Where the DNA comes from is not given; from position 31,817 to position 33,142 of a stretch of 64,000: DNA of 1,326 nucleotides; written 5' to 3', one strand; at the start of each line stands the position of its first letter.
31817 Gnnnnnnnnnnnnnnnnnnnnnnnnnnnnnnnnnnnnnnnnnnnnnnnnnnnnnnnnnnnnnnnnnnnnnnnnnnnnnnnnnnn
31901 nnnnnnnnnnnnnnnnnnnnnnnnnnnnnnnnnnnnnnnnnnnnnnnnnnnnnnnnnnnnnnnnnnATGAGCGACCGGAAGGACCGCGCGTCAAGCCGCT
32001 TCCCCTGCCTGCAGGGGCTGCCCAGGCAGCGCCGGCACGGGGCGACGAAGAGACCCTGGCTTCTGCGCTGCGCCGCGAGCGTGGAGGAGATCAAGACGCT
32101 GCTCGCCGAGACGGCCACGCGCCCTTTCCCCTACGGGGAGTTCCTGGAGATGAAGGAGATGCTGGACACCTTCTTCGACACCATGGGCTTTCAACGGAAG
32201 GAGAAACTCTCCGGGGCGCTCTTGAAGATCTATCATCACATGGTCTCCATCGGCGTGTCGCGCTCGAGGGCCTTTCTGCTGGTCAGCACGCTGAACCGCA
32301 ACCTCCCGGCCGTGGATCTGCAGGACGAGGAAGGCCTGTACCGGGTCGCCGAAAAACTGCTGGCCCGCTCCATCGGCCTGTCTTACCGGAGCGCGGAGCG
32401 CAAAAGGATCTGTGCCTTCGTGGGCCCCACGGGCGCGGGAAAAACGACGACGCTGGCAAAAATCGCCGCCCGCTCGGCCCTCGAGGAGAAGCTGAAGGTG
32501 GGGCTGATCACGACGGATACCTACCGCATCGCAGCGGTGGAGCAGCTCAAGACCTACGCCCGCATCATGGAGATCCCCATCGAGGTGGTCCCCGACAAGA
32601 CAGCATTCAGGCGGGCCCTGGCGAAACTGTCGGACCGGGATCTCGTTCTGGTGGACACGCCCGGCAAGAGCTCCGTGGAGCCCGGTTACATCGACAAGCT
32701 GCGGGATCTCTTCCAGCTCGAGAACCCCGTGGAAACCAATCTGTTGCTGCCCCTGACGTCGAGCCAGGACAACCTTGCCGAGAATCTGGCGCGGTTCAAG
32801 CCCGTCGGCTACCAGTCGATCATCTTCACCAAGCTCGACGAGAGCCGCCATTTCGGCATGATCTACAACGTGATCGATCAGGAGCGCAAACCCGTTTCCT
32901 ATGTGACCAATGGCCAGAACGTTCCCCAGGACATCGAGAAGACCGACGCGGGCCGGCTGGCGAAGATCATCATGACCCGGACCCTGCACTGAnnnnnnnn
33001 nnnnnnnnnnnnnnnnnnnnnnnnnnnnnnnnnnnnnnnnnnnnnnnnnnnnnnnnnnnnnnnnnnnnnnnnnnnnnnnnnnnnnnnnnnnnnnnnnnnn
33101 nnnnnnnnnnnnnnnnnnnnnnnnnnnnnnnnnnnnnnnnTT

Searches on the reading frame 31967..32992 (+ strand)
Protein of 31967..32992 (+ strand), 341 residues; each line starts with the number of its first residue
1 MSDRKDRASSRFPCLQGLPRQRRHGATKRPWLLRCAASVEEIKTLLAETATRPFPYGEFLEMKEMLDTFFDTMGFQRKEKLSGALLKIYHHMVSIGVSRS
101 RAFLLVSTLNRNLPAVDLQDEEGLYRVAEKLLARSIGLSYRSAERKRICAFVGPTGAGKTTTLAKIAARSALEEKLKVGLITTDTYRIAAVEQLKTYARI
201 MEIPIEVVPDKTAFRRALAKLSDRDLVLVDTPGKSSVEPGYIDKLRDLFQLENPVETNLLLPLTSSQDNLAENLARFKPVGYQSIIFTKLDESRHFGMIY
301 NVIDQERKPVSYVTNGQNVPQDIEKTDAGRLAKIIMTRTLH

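Call 21: search_protein_families(library=pfam, proteins=[window:31967-32992:+], max_evalue=0.001)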
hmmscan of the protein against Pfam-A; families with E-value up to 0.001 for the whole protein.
window:31967-32992:+ (341 aa): 3 families
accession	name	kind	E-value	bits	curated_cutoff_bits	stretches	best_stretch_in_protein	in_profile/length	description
PF00448.28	SRP54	-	3e-39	135.1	22.7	1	148-336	3-195/196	SRP54-type protein, GTPase domain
PF25199.1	nSTAND_NTPase5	-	2.8e-06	27.7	34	1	128-194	25-90/145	Novel STAND NTPase 5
PF13401.12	AAA_22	-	0.00068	20.4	27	0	145-197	4-33/130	AAA domain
